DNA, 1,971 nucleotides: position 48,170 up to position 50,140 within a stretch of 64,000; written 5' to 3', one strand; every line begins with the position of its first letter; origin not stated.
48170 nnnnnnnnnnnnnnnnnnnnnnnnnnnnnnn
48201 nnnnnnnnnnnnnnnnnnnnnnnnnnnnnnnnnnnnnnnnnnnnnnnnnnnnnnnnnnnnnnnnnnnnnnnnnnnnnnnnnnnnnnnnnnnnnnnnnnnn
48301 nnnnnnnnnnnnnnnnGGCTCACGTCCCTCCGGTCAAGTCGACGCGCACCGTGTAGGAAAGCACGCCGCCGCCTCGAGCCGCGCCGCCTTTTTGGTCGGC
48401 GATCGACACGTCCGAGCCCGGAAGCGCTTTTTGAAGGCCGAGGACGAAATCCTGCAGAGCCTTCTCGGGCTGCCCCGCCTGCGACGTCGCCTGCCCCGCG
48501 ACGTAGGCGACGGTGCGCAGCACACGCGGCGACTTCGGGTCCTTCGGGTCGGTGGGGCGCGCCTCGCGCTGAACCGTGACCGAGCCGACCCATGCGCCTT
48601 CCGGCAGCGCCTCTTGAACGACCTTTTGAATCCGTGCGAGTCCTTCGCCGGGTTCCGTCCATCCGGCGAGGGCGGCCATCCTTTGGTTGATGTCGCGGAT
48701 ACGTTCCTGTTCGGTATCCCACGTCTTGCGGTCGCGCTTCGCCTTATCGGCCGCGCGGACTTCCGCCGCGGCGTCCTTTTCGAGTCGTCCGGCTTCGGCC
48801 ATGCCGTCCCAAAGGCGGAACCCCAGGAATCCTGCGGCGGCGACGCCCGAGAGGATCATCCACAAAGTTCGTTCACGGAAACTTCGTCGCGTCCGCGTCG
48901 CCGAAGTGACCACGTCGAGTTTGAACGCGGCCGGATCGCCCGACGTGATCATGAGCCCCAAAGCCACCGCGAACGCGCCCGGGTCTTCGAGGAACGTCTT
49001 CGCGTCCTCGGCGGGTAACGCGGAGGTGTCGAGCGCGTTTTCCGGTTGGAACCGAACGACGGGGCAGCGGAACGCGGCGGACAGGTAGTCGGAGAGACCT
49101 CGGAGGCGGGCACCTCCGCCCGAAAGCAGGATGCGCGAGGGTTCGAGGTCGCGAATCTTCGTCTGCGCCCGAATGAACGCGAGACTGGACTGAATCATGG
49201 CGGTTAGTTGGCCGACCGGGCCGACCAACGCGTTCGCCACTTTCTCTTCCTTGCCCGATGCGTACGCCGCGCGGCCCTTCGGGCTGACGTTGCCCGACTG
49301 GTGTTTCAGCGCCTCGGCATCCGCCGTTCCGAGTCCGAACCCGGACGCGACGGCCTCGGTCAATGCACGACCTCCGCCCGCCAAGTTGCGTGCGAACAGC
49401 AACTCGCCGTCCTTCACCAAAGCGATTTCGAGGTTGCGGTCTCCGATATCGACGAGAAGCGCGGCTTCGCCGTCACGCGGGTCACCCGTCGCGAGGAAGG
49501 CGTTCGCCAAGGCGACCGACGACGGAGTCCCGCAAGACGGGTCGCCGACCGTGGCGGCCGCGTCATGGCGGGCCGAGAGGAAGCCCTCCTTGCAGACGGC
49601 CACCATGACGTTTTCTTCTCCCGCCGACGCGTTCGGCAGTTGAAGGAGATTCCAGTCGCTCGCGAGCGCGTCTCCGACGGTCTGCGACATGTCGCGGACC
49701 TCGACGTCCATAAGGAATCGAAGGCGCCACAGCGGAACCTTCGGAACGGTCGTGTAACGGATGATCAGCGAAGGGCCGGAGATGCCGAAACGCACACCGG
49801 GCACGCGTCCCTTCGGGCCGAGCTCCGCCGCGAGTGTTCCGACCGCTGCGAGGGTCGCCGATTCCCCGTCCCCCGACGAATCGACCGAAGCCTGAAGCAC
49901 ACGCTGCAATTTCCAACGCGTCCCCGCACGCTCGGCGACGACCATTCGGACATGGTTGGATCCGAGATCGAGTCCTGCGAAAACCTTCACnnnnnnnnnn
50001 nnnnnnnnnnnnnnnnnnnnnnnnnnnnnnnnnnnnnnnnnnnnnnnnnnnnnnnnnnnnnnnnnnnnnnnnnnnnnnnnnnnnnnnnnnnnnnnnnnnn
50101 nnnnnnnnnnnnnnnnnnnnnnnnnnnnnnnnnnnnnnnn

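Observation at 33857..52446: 18.6-kb translationally coupled 12-gene pseudopilin / T2SS-like operon headed by a double-FHA membrane protein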

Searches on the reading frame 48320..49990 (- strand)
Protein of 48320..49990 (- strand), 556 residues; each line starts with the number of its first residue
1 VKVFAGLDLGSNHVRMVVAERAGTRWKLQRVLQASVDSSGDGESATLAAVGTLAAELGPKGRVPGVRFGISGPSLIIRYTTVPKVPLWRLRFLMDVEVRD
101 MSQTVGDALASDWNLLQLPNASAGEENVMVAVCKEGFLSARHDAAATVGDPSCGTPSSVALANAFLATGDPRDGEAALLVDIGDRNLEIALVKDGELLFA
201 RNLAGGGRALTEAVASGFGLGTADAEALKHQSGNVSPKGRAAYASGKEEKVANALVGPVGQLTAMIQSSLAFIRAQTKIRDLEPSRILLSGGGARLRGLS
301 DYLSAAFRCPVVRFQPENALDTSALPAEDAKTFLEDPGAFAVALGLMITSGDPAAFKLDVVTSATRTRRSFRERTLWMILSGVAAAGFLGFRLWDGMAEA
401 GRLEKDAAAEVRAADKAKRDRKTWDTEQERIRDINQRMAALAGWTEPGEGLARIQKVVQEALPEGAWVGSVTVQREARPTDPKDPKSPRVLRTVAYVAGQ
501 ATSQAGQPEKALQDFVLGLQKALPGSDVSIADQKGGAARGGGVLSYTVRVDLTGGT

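Call 4: search_protein_families(library=pfam, max_evalue=0.01, proteins=[window:48320-49990:-])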
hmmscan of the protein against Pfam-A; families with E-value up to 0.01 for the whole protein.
window:48320-49990:- (556 aa): 3 families
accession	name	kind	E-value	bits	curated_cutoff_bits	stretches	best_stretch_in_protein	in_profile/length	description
PF11104.14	PilM_2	-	5.6e-14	52.3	27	1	6-348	1-337/340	Type IV pilus assembly protein PilM;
PF14450.12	FtsA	-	1e-11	45.7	31.8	1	179-330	2-114/127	Cell division protein FtsA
PF06723.19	MreB_Mbl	-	7.1e-06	25.5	27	1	176-312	146-302/327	MreB/Mbl protein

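Call 5: search_protein_families(library=ncbifam, max_evalue=0.01, proteins=[window:48320-49990:-])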
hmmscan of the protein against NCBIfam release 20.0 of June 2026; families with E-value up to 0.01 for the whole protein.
window:48320-49990:- (556 aa): 10 families
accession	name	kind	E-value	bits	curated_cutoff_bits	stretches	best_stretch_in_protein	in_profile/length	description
NF045709.1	Amuc_1101_fam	equivalog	7.6e-36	124.1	650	1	4-489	7-489/608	Amuc_1101 family PilM-like pilus complex protein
TIGR01175.1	pilM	subfamily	1.1e-22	80.6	133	1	5-348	6-345/348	type IV pilus assembly protein PilM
TIGR01174.1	ftsA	equivalog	4.1e-11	42.6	175.85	1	160-315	183-345/371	cell division protein FtsA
NF011660.0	PRK15080.1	equivalog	4.6e-06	26.1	182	1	177-313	143-257/277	ethanolamine utilization protein EutJ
TIGR00904.1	mreB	subfamily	5e-06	25.8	365.75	1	175-323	150-318/334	MreB/Mrl family cell shape determining protein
NF010539.0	PRK13927.1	subfamily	2e-05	23.6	293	1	173-313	149-310/339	rod shape-determining protein MreB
NF007009.0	PRK09472.1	equivalog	9.7e-05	21.6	409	1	168-234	198-263/420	cell division protein FtsA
TIGR02529.1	EutJ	subfamily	0.00037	20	152.1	1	177-234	110-167/239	ethanolamine utilization protein EutJ family protein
TIGR03706.1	exo_poly_only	exception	0.0032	16.8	307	0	4-24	2-22/300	exopolyphosphatase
NF010540.1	PRK13929.1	exception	0.0075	15.4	515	0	250-312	246-307/334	rod-share determining protein MreBH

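Call 22: find_homologous_proteins(query=window:48320-49990:-)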
Query window:48320-49990:- (556 aa): 56 proteins with E <= 0.001 among 8000 candidates.
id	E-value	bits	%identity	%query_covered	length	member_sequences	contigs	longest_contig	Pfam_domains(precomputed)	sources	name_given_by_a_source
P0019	0.0e+0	1160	96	100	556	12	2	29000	PF06723.20,PF14450.13,PF11104.15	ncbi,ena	-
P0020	2.4e-294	995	81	100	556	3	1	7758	PF06723.20,PF14450.13,PF11104.15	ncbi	-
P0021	6.8e-185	634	56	99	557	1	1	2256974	PF14450.13,PF11104.15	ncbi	-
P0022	1.7e-179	616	55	98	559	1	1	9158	PF14450.13,PF11104.15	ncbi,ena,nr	ncbi:MAG TPA: pilus assembly protein PilM [Planctomycetota bacterium]|nr:pilus assembly protein PilM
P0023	1.2e-175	603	53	98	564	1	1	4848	PF14450.13,PF11104.15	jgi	jgi:type IV pilus assembly protein PilM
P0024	2.3e-175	602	53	98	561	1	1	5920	PF14450.13,PF11104.15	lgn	-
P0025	7.6e-175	601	55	98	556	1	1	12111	PF14450.13,PF11104.15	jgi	jgi:type IV pilus assembly protein PilM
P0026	3.7e-174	598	54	98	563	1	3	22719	PF06723.20,PF14450.13,PF11104.15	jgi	jgi:type IV pilus assembly protein PilM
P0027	4.2e-174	598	54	99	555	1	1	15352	PF14450.13,PF11104.15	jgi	jgi:type IV pilus assembly protein PilM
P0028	9.6e-173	594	55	99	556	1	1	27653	PF14450.13,PF11104.15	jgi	jgi:type IV pilus assembly protein PilM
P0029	4.6e-169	581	53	99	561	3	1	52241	PF14450.13,PF11104.15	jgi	jgi:type IV pilus assembly protein PilM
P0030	1.0e-167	577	52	99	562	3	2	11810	PF14450.13,PF11104.15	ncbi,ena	-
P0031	2.0e-165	569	53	98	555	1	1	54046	PF06723.20,PF14450.13,PF11104.15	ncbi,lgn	-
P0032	1.2e-164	567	52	99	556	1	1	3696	PF06723.20,PF14450.13,PF11104.15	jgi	jgi:type IV pilus assembly protein PilM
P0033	5.5e-163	561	52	99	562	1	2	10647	PF14450.13,PF11104.15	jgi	jgi:type IV pilus assembly protein PilM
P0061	1.5e-58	217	37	75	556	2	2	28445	PF06723.20,PF14450.13,PF11104.15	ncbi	-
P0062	5.0e-56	208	30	98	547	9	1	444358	PF11104.15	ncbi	-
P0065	8.5e-47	178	37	53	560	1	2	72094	PF06723.20,PF14450.13,PF11104.15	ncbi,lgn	ncbi:MAG: pilus assembly protein PilM [Candidatus Brocadiia bacterium]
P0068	2.2e-13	68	31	43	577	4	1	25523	PF11104.15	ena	-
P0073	3.6e-5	41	26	48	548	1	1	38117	PF06723.20,PF05134.20,PF14450.13,PF11104.15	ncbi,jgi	jgi:Tfp pilus assembly PilM family ATPase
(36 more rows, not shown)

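Call 23: find_encoding_contigs(protein=P0062, flank=10000, max_places=1)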
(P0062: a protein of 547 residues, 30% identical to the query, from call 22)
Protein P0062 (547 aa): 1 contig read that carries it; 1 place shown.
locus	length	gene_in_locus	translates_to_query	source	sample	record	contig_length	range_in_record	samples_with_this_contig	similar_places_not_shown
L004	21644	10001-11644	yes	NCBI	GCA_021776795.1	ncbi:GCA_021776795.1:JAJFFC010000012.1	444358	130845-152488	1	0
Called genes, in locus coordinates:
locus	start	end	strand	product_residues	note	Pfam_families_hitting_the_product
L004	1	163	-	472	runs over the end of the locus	PF13624:SurA_N_3 (weak), PF00639:Rotamase (weak)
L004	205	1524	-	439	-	PF00158:Sigma54_activat (weak), PF00004:AAA (weak), PF07724:AAA_2, PF07728:AAA_5, PF10431:ClpB_D2-small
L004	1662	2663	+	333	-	PF00069:Pkinase, PF07714:PK_Tyr_Ser-Thr, PF03109:ABC1 (weak), PF01636:APH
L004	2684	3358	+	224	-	PF03692:CxxCxxCC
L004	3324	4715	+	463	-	PF13485:Peptidase_MA_2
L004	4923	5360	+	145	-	PF04002:RadC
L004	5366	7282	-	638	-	PF00884:Sulfatase, PF01663:Phosphodiest (faint)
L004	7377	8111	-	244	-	PF04452:Methyltrans_RNA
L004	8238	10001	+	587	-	PF16697:Yop-YscD_cpl, PF00498:FHA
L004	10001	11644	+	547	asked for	PF11104:PilM_2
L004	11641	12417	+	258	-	-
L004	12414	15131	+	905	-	PF00515:TPR_1 (faint), PF07719:TPR_2 (faint), PF13414:TPR_11 (faint), PF13424:TPR_12 (faint), PF13428:TPR_14 (faint)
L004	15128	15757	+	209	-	PF07963:N_methyl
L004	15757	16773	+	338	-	PF07963:N_methyl (weak)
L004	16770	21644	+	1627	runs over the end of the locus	-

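Call 24: find_encoding_contigs(protein=P0065, flank=10000, max_places=1)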
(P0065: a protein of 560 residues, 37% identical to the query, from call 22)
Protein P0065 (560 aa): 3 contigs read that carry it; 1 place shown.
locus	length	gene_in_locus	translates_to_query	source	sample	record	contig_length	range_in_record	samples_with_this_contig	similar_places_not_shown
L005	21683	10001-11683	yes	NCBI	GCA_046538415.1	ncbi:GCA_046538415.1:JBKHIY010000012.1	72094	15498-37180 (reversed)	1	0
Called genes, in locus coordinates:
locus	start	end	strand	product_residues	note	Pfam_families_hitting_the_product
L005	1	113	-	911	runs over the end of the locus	PF05426:Alginate_lyase, PF07940:Hepar_II_III_C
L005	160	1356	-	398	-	-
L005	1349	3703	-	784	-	PF00989:PAS, PF08448:PAS_4, PF13188:PAS_8 (weak), PF13426:PAS_9, PF01590:GAF, PF00512:HisKA, PF02518:HATPase_c, PF00072:Response_reg, +1 more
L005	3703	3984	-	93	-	-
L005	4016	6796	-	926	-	PF06452:CBM9_1 (faint)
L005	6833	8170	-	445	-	PF00884:Sulfatase, PF01663:Phosphodiest (weak), PF16347:SGSH_C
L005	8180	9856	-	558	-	PF00884:Sulfatase, PF01663:Phosphodiest (weak), PF16347:SGSH_C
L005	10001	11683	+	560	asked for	PF11104:PilM_2, PF06723:MreB_Mbl (faint), PF14450:FtsA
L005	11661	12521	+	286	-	-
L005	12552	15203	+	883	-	PF13428:TPR_14 (faint), PF12895:ANAPC3 (faint), PF13414:TPR_11 (faint), PF23914:TPR_CcmH_CycH (faint), PF00515:TPR_1 (faint), PF07719:TPR_2 (faint), PF13432:TPR_16 (weak), PF14559:TPR_19 (weak), +2 more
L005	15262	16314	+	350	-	PF00005:ABC_tran, PF08352:oligo_HPY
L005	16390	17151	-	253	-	PF07589:PEP_exosort_dom (weak)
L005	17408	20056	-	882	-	PF09458:H_lectin (faint), PF07589:PEP_exosort_dom (weak)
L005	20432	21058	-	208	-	-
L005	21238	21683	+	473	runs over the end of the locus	PF02310:B12-binding, PF04055:Radical_SAM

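Call 25: find_encoding_contigs(protein=P0073, flank=10000, max_places=1)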
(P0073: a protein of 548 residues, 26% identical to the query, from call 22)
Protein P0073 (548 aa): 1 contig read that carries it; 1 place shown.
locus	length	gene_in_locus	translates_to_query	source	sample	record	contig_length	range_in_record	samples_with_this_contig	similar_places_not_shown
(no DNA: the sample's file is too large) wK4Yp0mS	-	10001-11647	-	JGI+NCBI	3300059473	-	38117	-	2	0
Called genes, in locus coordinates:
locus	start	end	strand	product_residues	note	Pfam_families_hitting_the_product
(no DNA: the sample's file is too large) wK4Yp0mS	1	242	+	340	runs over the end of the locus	PF11356:T2SSC (weak)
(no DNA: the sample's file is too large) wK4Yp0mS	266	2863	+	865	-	PF21305:type_II_gspD_N0, PF03958:Secretin_N, PF00263:Secretin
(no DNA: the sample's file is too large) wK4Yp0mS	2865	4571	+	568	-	PF05157:MshEN, PF00437:T2SSE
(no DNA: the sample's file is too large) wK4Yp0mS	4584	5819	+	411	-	PF28597:T2SSF_N, PF00482:T2SSF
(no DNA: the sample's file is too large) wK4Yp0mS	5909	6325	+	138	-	PF07963:N_methyl (weak), PF08334:T2SSG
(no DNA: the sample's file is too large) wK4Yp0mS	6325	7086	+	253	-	PF07963:N_methyl (weak)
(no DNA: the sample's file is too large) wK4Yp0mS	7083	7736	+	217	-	PF07963:N_methyl (weak)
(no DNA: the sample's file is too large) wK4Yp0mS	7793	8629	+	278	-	PF11612:T2SSJ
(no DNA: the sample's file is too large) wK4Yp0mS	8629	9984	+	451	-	PF21687:T2SSK_1st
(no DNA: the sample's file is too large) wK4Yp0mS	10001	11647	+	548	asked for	PF11104:PilM_2, PF05134:T2SSL, PF06723:MreB_Mbl (weak), PF14450:FtsA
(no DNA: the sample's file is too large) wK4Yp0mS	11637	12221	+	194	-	PF04612:T2SSM (weak)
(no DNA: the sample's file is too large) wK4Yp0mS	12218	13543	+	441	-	-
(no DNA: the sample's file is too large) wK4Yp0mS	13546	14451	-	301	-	PF14238:DUF4340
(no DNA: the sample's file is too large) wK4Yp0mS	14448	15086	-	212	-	?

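Call 55: find_encoding_contigs(protein=P0068, flank=10000, max_places=1)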
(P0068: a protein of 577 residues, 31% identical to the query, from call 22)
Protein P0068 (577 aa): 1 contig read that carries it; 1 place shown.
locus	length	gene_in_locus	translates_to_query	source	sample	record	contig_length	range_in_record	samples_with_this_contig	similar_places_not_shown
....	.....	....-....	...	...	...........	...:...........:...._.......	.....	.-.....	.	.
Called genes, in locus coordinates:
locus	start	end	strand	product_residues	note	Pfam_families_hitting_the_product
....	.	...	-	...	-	?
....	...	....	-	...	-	-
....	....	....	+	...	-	-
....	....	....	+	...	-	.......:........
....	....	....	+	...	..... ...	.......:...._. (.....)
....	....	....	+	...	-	-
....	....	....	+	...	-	-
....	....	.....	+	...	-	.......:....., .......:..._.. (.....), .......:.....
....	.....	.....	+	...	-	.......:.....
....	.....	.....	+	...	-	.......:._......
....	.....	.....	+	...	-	-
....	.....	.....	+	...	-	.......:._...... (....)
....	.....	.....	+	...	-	-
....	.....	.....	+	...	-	-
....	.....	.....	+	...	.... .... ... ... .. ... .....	-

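Call 56: find_encoding_contigs(protein=P0061, flank=10000, max_places=1)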
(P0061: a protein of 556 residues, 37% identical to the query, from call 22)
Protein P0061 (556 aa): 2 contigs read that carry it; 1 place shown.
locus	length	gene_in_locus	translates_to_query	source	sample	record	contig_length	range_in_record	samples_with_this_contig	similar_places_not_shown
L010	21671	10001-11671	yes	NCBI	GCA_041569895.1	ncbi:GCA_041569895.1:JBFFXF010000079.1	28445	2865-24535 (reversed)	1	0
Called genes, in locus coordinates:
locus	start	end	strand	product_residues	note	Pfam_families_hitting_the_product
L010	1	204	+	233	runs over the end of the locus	PF10028:DUF2270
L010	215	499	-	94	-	-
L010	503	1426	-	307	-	PF00494:SQS_PSY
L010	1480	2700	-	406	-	-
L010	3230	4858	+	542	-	PF02113:Peptidase_S13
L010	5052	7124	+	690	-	PF16697:Yop-YscD_cpl, PF00498:FHA, PF01590:GAF, PF13185:GAF_2, PF00158:Sigma54_activat, PF14532:Sigma54_activ_2, PF25601:AAA_lid_14, PF02954:HTH_8, +2 more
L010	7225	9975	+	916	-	PF00498:FHA, PF16697:Yop-YscD_cpl, PF00498:FHA, PF16697:Yop-YscD_cpl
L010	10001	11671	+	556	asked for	PF11104:PilM_2, PF06723:MreB_Mbl (faint), PF14450:FtsA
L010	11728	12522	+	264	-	-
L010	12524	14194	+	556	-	-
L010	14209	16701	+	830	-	PF00515:TPR_1 (faint), PF07719:TPR_2 (faint), PF13181:TPR_8 (faint), PF13428:TPR_14 (faint), PF13432:TPR_16 (weak), PF23914:TPR_CcmH_CycH (weak), PF13432:TPR_16, PF13414:TPR_11 (weak), +5 more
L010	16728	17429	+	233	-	PF07963:N_methyl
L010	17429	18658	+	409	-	PF07963:N_methyl (weak)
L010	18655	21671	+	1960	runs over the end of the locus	?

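Call 74: find_related_loci(query=A9, collection=metagenome_contigs, flank=10000)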
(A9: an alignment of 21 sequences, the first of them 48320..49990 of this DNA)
Query A9 (556 aa) in metagenome_contigs; peptide patterns used: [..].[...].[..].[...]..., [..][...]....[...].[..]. (x = any residue, [..] = any of these).
600 stretches matched a pattern (row limit reached: there are more); 280 encode a relative of the query (tblastn E <= 1e-3); the best 80 are kept; 80 distinct loci.
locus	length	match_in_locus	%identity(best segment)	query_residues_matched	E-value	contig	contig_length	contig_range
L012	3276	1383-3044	52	2-553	0e+0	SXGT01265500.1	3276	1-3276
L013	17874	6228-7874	53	2-552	3e-172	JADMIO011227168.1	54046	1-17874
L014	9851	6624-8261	39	1-554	6e-106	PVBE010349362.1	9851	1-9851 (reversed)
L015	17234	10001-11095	44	6-377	2e-86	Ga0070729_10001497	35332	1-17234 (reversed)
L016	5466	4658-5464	56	2-267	5e-84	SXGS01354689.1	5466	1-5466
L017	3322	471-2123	35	2-541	6e-78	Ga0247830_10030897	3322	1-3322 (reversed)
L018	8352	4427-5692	37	65-485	2e-73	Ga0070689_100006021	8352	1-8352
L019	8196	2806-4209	35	7-480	1e-72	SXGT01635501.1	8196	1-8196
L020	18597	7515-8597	42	6-371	4e-72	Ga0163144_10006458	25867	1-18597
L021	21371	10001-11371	35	7-473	5e-73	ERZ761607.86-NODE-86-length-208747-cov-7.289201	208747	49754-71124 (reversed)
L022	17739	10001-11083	42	6-371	4e-72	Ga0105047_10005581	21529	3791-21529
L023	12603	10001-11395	34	55-524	6e-70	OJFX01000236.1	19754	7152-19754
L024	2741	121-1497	34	64-526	4e-68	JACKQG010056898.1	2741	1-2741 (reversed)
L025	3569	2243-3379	38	7-399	6e-67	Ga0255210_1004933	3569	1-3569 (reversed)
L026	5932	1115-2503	34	67-535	3e-66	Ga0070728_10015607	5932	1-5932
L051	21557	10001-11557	31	6-538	7e-62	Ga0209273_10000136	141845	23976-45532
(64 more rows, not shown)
